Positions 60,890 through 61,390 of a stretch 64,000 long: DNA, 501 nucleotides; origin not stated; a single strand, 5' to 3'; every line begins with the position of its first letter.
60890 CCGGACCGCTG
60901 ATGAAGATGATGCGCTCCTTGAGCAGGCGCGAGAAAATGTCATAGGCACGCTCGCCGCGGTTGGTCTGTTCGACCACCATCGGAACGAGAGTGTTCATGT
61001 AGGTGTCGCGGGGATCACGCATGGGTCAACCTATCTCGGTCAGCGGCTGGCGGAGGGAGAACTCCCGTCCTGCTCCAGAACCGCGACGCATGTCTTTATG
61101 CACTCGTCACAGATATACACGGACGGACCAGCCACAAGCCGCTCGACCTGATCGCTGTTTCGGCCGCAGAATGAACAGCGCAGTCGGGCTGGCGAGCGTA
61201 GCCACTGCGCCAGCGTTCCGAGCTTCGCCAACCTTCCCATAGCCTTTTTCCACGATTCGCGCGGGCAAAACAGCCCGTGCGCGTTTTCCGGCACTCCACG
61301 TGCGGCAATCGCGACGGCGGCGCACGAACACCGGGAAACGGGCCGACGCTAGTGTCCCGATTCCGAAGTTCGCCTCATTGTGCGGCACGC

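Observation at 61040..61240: Stand-alone ClpX zinc-binding-domain paralog encoded immediately upstream of clpP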

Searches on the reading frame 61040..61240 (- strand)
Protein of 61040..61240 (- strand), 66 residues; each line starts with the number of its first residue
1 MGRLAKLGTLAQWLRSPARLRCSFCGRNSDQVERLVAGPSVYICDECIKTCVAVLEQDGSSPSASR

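Call 31: search_solved_structures(query=window:61040-61240:-, max_evalue=0.01, show_alignments=3)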
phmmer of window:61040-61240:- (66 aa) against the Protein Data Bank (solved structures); distinct sequences matched with E-value up to 0.01: 7.
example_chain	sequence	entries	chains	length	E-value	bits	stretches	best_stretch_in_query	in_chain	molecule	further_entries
6sfw_O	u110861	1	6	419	1.1e-13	53.8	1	18-58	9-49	ATP-dependent Clp protease ATP-binding subunit ClpX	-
2ds5_A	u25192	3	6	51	3.6e-12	49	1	19-57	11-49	ATP-dependent Clp protease ATP-binding subunit clpX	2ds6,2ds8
1ovx_A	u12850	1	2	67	4e-12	48.9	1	19-58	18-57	ATP-dependent Clp protease ATP-binding subunit clpX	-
2ds7_A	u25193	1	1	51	5.2e-11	45.4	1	19-53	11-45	ATP-dependent Clp protease ATP-binding subunit clpX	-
8e91_A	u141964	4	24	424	7e-11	45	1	19-58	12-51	ATP-dependent Clp protease ATP-binding subunit ClpX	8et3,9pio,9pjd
9ndj_F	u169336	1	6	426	2.5e-10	43.2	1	20-59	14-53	ATP-dependent Clp protease ATP-binding subunit ClpX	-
6vfs_E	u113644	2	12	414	3.1e-10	42.9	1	20-63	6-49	ATP-dependent Clp protease ATP-binding subunit ClpX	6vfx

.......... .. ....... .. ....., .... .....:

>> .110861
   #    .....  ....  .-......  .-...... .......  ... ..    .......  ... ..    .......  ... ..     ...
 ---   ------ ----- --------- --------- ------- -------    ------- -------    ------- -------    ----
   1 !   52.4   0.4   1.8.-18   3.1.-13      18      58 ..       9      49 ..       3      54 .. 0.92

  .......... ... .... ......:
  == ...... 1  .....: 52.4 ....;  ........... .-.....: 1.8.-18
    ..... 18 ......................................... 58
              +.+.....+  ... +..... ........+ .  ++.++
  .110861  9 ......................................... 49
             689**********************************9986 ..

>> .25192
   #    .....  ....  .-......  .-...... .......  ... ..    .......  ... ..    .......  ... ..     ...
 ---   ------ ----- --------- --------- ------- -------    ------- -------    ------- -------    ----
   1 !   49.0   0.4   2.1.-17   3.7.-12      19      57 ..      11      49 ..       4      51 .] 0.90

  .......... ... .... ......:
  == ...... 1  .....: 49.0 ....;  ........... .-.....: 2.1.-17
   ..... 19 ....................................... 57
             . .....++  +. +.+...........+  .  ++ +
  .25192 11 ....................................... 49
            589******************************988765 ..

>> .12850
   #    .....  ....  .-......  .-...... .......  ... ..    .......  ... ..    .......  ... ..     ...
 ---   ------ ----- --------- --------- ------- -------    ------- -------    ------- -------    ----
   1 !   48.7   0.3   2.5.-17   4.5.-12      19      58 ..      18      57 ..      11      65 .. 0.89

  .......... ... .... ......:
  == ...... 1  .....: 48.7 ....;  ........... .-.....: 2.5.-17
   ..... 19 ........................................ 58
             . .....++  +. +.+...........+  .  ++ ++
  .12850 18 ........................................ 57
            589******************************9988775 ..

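Call 42: predict_structure(alignment_id=A3)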
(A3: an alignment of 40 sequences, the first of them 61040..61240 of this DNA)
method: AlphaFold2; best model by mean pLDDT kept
length: 66 residues; sequences in the alignment: 40
mean_pLDDT: 79.6   pTM: 0.56
mean pLDDT of the five models: 79.6, 75.1, 73.7, 73.6, 71.6
residues with pLDDT >= 90: 34; 70-90: 7; 50-70: 23; < 50: 2
segments of 3 or more residues with pLDDT < 50: none
pLDDT, mean of each block of 10 residues (from residue 1): 57 68 95 94 96 83 53
secondary structure, 60 per line:
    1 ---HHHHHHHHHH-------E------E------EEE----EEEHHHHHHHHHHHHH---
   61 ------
elements in order: H4-13 E35-37 E42-44 H45-57
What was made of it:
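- On Pfam PF06689 zf-C4_ClpX domain family: AF2 core pLDDT 94-96 (call 42).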

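Call 46: fold_search(model_id=the predicted structure, library=pdb)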
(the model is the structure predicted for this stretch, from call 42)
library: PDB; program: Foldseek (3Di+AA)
matches with E <= 10: 113; with E <= 0.001: 4
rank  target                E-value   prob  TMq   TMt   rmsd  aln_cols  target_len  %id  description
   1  9a5x_A                1.5e-04  1.00  0.64  0.11   3.9        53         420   45  Integrative model of CLPX-CLPP by crosslinking MS and deep learning (released 2024-09-18)
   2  2ds5_A                3.8e-04  1.00  0.56  0.83   0.9        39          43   51  Structure of the ZBD in the orthorhomibic crystal from (released 2007-02-13)
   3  2ds5_B                5.0e-04  1.00  0.57  0.83   1.9        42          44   50  Structure of the ZBD in the orthorhomibic crystal from (released 2007-02-13)
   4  2ds6_A                8.3e-04  1.00  0.56  0.86   0.9        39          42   51  Structure of the ZBD in the tetragonal crystal form (released 2007-02-13)
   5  2ds8_B                1.7e-03  1.00  0.56  0.87   0.9        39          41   51  Structure of the ZBD-XB complex (released 2007-02-13)
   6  2ds6_B                1.9e-03  1.00  0.55  0.86   0.9        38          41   53  Structure of the ZBD in the tetragonal crystal form (released 2007-02-13)
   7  2ds7                  2.1e-03  1.00  0.56  0.90   0.6        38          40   50  Structure of the ZBD in the hexagonal crystal form (released 2007-02-13)
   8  1ovx_A                1.2e-02  1.00  0.46  0.71   1.8        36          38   56  NMR structure of the E. coli ClpX chaperone zinc binding domain dimer (released 2003-12-30)
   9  2d8z_MODEL_1_A        7.0e-01  0.72  0.40  0.38   2.1        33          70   21  Solution structure of the third LIM domain of Four and a half LIM domains protein 2 (FHL-2) (released 2006-06-08)
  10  2d8x_MODEL_1_A        8.1e-01  0.69  0.40  0.38   2.2        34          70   20  Solution structure of the second LIM domain of particularly interesting new Cys-His protein (PINCH) (released 2006-06-08)
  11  2cur_MODEL_1_A        8.1e-01  0.66  0.39  0.38   2.0        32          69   28  Solution structure of Skeletal muscle LIM-protein 1 (released 2005-11-27)
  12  2egq_MODEL_1_A        1.1e+00  0.57  0.36  0.31   2.3        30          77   27  Solution structure of the fourth LIM domain from human four and a half LIM domains 1 (released 2007-09-04)
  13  2das_MODEL_1_A        1.1e+00  0.20  0.36  0.38   7.2        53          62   21  Solution structure of TRASH domain of zinc finger MYM-type protein 5 (released 2006-06-14)
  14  6skf_Ar               1.4e+00  0.25  0.40  0.47   3.5        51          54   18  Cryo-EM Structure of T. kodakarensis 70S ribosome (released 2020-07-29)
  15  6ifu_A                1.5e+00  0.21  0.34  0.04   7.5        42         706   28  Cryo-EM structure of type III-A Csm-CTR2-dsDNA complex (released 2018-12-12)
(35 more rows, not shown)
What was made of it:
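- On Pfam PF06689 zf-C4_ClpX domain family: Foldseek ranks 1-8 are all ClpX entries: an integrative full-length CLPX-CLPP model (9a5x, rmsd 3.9 A), the 2DS5-2DS8 ZBD crystal structures at 0.6-0.9 A (one 2DS5 chain 1.9 A) with TM 0.83-0.90 on target length, and the 1OVX NMR structure at 1.8 A (call 46).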

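Call 48: find_homologous_proteins(query=A3, max_evalue=0.00001)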
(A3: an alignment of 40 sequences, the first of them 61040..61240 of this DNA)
Query A3 (40 sequences) (66 aa, profile of the alignment): 5969 proteins with E <= 0.00001 among 6849 candidates; the best 120 are listed.
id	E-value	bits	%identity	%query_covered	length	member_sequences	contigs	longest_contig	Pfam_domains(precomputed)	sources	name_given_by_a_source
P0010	3.4e-34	134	75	97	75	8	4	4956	PF06689.20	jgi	jgi:ClpX C4-type zinc finger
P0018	2.7e-33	131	70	97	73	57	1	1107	PF06689.20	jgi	jgi:transposase-like protein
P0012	7.1e-33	130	74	94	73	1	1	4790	PF06689.20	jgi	jgi:ribosomal protein L37AE/L43A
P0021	1.3e-32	129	71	94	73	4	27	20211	PF06689.20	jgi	jgi:ATP-dependent Clp protease ATP-binding subunit ClpX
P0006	2.2e-32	128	83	95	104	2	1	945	PF06689.20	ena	-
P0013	2.3e-32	128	71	94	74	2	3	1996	PF06689.20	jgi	jgi:ClpX C4-type zinc finger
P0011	2.4e-32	128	75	86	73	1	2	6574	PF06689.20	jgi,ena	jgi:hypothetical protein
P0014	3.9e-32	127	71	94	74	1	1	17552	PF06689.20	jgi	jgi:hypothetical protein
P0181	1.4e-31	125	60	59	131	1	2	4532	PF06689.20,PF03107.23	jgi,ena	-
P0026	2.1e-31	125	65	94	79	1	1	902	PF06689.20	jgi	jgi:ATP-dependent Clp protease ATP-binding subunit ClpX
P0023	2.9e-31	124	69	94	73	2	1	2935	PF06689.20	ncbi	ncbi:MAG TPA: ClpX C4-type zinc finger protein [Burkholderiales bacterium]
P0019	4.2e-31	124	74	86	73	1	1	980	PF06689.20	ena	-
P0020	5.0e-31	124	68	98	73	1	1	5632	PF06689.20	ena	-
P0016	5.5e-31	124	73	89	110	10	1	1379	PF06689.20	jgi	jgi:hypothetical protein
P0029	6.9e-31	123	69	88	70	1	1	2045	PF06689.20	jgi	-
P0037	7.3e-31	123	59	97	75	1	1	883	PF06689.20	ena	-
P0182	1.7e-30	122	68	94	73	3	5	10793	PF06689.20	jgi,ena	jgi:ClpX C4-type zinc finger protein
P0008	2.0e-30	122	83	97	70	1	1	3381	PF06689.20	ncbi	ncbi:MAG: ClpX C4-type zinc finger protein [Xanthobacteraceae bacterium]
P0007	2.3e-30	122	83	97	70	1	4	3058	PF06689.20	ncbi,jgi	ncbi:MAG: ClpX C4-type zinc finger protein [Xanthobacteraceae bacterium]|jgi:ribosomal protein L37AE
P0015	2.7e-30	121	70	100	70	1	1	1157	PF06689.20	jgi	jgi:hypothetical protein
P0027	3.2e-30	121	68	94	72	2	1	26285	PF06689.20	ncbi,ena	-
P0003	4.9e-30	120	84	95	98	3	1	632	PF06689.20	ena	-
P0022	5.9e-30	120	69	94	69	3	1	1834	PF06689.20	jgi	jgi:predicted amidophosphoribosyltransferase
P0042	1.1e-29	119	83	61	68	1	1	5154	PF06689.20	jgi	jgi:ribosomal protein L37AE/L43A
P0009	1.3e-29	119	81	97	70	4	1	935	PF06689.20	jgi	jgi:ribosomal protein L37AE/L43A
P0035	1.4e-29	119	66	86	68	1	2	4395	PF06689.20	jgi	jgi:hypothetical protein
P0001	2.1e-29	119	100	100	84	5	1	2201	PF06689.20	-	-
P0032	2.2e-29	118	67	89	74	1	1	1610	PF06689.20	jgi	jgi:ribosomal protein L37AE/L43A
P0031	2.8e-29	118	65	97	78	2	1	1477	PF06689.20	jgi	jgi:ATP-dependent Clp protease ATP-binding subunit ClpX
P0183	3.6e-29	118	64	97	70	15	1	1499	PF06689.20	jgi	-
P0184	4.4e-29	117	63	97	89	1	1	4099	PF06689.20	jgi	jgi:hypothetical protein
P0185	9.3e-29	116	61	89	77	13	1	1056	PF06689.20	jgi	jgi:hypothetical protein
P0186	1.0e-28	116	73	68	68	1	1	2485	PF06689.20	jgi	jgi:ribosomal protein L37AE/L43A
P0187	1.1e-28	116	54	59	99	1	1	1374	PF06689.20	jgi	jgi:ATP-dependent protease Clp ATPase subunit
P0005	1.2e-28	116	94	100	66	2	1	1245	PF06689.20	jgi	-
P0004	1.5e-28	116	86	98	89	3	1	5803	PF06689.20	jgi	jgi:hypothetical protein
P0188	1.7e-28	116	51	67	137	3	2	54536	PF06689.20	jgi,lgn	jgi:ATP-dependent protease Clp ATPase subunit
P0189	1.9e-28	115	58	58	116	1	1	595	PF06689.20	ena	-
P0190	2.7e-28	115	72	44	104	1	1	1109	PF06689.20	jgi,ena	-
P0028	3.6e-28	115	66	95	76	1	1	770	PF06689.20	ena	-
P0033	4.2e-28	114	67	100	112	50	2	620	PF06689.20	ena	-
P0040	5.4e-28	114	75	73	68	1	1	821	PF06689.20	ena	-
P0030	5.8e-28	114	68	95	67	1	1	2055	PF06689.20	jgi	jgi:ATP-dependent Clp protease ATP-binding subunit ClpX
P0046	1.1e-27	113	59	100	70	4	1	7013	PF06689.20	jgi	jgi:hypothetical protein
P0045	1.1e-27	113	61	100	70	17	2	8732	PF06689.20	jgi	jgi:ClpX C4-type zinc finger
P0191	1.2e-27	113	62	97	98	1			PF06689.20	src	-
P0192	1.4e-27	113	64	59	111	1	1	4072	PF06689.20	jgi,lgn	jgi:ATP-dependent protease Clp ATPase subunit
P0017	1.8e-27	112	77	91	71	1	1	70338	PF06689.20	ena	-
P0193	3.0e-27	112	45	77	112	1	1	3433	PF06689.20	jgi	jgi:ATP-dependent protease Clp ATPase subunit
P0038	3.2e-27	112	65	83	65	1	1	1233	PF06689.20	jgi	-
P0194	3.4e-27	111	66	89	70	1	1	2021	PF06689.20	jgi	-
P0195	5.7e-27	111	55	67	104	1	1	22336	PF06689.20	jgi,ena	-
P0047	5.9e-27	111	73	62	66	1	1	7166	PF06689.20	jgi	jgi:ClpX C4-type zinc finger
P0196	1.4e-26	109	46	74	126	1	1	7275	PF06689.20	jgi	jgi:ATP-dependent protease Clp ATPase subunit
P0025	1.4e-26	109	87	71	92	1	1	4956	PF06689.20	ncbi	ncbi:MAG: ClpX C4-type zinc finger protein [Xanthobacteraceae bacterium]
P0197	1.8e-26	109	70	67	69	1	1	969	PF06689.20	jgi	jgi:ATP-dependent Clp protease ATP-binding subunit ClpX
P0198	1.8e-26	109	51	62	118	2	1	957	PF06689.20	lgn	-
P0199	2.3e-26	109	69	77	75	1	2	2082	PF06689.20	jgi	-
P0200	2.4e-26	109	68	89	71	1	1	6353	PF06689.20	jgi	jgi:hypothetical protein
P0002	2.5e-26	109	100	86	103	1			PF06689.20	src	-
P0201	4.3e-26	108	59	94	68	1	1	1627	PF06689.20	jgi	jgi:hypothetical protein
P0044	5.8e-26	107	76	71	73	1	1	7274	PF06689.20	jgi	jgi:ATP-dependent Clp protease ATP-binding subunit ClpX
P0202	5.9e-26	107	53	65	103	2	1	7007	PF06689.20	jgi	-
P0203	6.9e-26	107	45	67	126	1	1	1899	PF06689.20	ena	-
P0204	6.9e-26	107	60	94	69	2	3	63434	PF06689.20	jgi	jgi:ATP-dependent protease Clp ATPase subunit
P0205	7.7e-26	107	38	92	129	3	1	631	PF06689.20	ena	-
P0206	1.1e-25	107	59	94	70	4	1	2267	PF06689.20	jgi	jgi:hypothetical protein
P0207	1.2e-25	106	45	67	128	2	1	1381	PF06689.20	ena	-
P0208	1.3e-25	106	50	67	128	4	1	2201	PF06689.20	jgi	jgi:ATP-dependent protease Clp ATPase subunit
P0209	1.3e-25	106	56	94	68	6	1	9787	PF06689.20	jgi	jgi:ClpX C4-type zinc finger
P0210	1.4e-25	106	60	83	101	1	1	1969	PF06689.20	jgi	-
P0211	1.5e-25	106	63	98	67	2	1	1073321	PF06689.20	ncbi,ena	-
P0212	1.5e-25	106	71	58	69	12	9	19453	PF06689.20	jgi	jgi:hypothetical protein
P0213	1.6e-25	106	60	85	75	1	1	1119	PF06689.20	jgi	jgi:hypothetical protein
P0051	2.0e-25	106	65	68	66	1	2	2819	PF06689.20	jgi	jgi:hypothetical protein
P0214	2.1e-25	106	54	95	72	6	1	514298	PF06689.20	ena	-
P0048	2.3e-25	106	56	83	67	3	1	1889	PF06689.20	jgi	jgi:hypothetical protein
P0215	2.3e-25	106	53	58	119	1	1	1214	PF06689.20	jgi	jgi:ATP-dependent protease Clp ATPase subunit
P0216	2.4e-25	105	53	100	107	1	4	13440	PF06689.20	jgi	jgi:hypothetical protein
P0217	2.8e-25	105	67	68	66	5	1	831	PF06689.20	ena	-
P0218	3.6e-25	105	68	67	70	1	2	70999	PF06689.20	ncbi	-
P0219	3.8e-25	105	66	89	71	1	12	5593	PF06689.20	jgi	jgi:ATP-dependent protease Clp ATPase subunit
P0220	4.6e-25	105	61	77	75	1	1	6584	PF06689.20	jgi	jgi:ClpX C4-type zinc finger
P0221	6.0e-25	104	66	82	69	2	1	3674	PF06689.20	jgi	-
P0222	6.2e-25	104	71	62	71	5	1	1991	PF06689.20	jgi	jgi:hypothetical protein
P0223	6.9e-25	104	58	89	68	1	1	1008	PF06689.20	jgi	jgi:hypothetical protein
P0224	7.2e-25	104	66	89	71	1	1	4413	PF06689.20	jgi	-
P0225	7.6e-25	104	57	56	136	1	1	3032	PF06689.20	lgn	-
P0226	8.7e-25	104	68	58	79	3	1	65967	PF06689.20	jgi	jgi:hypothetical protein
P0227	9.5e-25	104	52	98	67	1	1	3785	PF06689.20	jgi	jgi:hypothetical protein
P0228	1.0e-24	103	55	94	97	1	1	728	PF06689.20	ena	-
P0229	1.0e-24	103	60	89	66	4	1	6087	PF06689.20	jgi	jgi:ATP-dependent Clp protease ATP-binding subunit ClpX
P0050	1.1e-24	103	55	77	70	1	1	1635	PF06689.20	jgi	-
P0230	1.1e-24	103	58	97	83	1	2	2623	PF06689.20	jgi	jgi:hypothetical protein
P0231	1.1e-24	103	53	100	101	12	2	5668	PF06689.20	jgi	jgi:hypothetical protein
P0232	1.3e-24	103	40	83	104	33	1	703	PF06689.20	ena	-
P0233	1.3e-24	103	52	95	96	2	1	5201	PF06689.20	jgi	jgi:hypothetical protein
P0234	1.4e-24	103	59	52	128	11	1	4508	PF06689.20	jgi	-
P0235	1.6e-24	103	64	89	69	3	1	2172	PF06689.20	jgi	jgi:hypothetical protein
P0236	1.7e-24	103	64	91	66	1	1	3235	PF06689.20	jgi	jgi:hypothetical protein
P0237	1.8e-24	103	60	86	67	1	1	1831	PF06689.20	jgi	jgi:ATP-dependent Clp protease ATP-binding subunit ClpX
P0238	2.0e-24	103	44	65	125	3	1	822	PF06689.20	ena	-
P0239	2.1e-24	102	58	92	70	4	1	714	PF06689.20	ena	-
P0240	2.2e-24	102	62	86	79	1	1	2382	PF06689.20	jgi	jgi:hypothetical protein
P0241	2.3e-24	102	54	95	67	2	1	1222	PF06689.20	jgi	jgi:hypothetical protein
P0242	3.2e-24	102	71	62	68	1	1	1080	PF06689.20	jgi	jgi:hypothetical protein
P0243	3.7e-24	102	68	58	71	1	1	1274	PF06689.20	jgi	jgi:hypothetical protein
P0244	4.0e-24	102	47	74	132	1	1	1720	PF06689.20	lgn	-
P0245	4.2e-24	102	59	85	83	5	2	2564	PF06689.20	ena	-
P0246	4.2e-24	102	45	67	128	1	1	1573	PF06689.20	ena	-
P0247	4.3e-24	101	68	58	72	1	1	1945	PF06689.20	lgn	-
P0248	4.3e-24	101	52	64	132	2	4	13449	PF06689.20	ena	-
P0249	4.6e-24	101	53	61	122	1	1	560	PF06689.20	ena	-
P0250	5.0e-24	101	60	92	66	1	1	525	PF06689.20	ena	-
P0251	6.3e-24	101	61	80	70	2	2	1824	PF06689.20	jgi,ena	jgi:hypothetical protein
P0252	6.8e-24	101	65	68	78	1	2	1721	PF06689.20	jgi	jgi:hypothetical protein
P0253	7.2e-24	101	50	67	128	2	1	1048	PF06689.20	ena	-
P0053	8.8e-24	100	60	71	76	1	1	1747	PF06689.20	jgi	jgi:ATP-dependent Clp protease ATP-binding subunit ClpX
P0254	9.5e-24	100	64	64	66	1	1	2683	PF06689.20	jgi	jgi:hypothetical protein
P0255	1.1e-23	100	-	-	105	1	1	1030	PF06689.20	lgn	-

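Call 49: find_encoding_contigs(protein=P0211, flank=4000, max_places=1)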
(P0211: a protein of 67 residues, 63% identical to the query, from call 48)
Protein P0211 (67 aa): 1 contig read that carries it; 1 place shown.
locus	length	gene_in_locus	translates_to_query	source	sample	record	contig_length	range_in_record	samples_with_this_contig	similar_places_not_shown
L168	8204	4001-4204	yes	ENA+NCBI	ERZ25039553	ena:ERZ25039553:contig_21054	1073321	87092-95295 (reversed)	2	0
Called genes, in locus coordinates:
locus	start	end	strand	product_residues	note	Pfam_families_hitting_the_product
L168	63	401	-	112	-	PF00543:P-II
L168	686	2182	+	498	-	PF03853:YjeF_N, PF01256:Carb_kinase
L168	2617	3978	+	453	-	PF05697:Trigger_N, PF00254:FKBP_C, PF05698:Trigger_C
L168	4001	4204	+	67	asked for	PF06689:zf-C4_ClpX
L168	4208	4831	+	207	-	PF00574:CLP_protease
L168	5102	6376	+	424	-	PF06689:zf-C4_ClpX, PF01078:Mg_chelatase (faint), PF05496:RuvB_N (weak), PF00004:AAA, PF07724:AAA_2, PF07728:AAA_5 (faint), PF10431:ClpB_D2-small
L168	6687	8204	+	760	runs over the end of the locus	PF02190:LON_substr_bdg, PF07728:AAA_5, PF00004:AAA, PF22667:Lon_lid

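Call 50: find_encoding_contigs(protein=P0214, flank=4000, max_places=1)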
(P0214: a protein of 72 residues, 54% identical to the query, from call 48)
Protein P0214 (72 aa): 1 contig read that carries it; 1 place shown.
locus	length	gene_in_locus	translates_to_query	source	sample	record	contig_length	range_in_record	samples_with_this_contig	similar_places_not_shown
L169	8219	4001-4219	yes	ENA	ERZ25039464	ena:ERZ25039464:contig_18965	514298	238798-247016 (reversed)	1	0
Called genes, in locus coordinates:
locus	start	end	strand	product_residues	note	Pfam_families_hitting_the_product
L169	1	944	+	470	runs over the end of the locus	PF03853:YjeF_N, PF01256:Carb_kinase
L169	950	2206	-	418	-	PF07732:Cu-oxidase_3, PF00394:Cu-oxidase, PF07731:Cu-oxidase_2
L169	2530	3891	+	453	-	PF05697:Trigger_N, PF00254:FKBP_C, PF05698:Trigger_C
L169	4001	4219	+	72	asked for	PF06689:zf-C4_ClpX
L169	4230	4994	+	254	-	PF00574:CLP_protease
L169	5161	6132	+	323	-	PF06689:zf-C4_ClpX, PF00493:MCM (faint), PF05496:RuvB_N (weak), PF01078:Mg_chelatase (faint), PF07724:AAA_2, PF13401:AAA_22 (faint), PF00004:AAA, PF07728:AAA_5 (weak)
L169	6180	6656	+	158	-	PF10431:ClpB_D2-small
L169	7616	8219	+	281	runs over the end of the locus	PF08298:AAA_PrkA (weak), PF07728:AAA_5, PF00004:AAA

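Call 51: find_encoding_contigs(protein=P0188, flank=4000, max_places=1)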
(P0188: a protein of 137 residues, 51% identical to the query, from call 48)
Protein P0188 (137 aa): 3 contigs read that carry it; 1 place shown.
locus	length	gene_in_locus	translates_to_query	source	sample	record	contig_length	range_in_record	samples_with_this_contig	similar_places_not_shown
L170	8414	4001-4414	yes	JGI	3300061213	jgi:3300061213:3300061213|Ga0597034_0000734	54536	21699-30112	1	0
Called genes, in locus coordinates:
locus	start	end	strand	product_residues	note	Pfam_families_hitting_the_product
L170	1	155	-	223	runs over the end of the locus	PF00072:Response_reg, PF00196:GerE, PF08281:Sigma70_r4_2 (faint)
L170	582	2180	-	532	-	PF01381:HTH_3, PF13191:AAA_16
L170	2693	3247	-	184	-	PF13240:Zn_Ribbon_1 (weak)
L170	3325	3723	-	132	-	PF12705:PDDEXK_1 (weak), PF08378:NERD, PF02021:UPF0102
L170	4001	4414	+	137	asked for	PF06689:zf-C4_ClpX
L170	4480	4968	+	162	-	PF12867:DinB_2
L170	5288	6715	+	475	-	PF13289:SIR2_2 (weak), PF13676:TIR_2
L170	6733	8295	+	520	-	PF00931:NB-ARC (weak), PF13191:AAA_16 (weak), PF13401:AAA_22 (weak)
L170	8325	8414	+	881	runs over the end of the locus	PF13176:TPR_7 (faint), PF13374:TPR_10 (faint), PF00515:TPR_1 (faint), PF07719:TPR_2 (faint), PF13181:TPR_8 (faint), PF13424:TPR_12, PF17874:TPR_MalT, PF13424:TPR_12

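Call 52: search_protein_representatives(alignment_id=A3)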
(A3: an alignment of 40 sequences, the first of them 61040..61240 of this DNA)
Query: 40 sequences, 71 profile positions. Proteins with E-value up to 0.001 (for the whole library): 20639; up to 1e-10: 7111; up to 1e-30: 17. The best 150 are listed.
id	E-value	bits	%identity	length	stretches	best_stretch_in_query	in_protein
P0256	4.2e-50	183.2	-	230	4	21-58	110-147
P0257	1.7e-47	174.8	-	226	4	20-57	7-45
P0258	7.5e-46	169.5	-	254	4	14-65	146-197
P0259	5.0e-45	166.9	-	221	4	16-64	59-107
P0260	3.9e-42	157.6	-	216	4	18-55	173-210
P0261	7.9e-38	143.8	-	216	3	18-58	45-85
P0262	4.5e-37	141.4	-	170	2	14-62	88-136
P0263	1.8e-36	139.5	-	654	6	9-64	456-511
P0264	5.0e-36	138.1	-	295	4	12-58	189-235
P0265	1.7e-35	136.3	-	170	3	21-68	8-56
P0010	1.1e-34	133.8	-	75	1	1-71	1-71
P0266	1.2e-34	133.6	-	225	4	11-58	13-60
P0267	1.3e-33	130.3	-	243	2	6-57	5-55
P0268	2.3e-32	126.3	-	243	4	15-50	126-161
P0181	4.5e-32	125.4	-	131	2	9-68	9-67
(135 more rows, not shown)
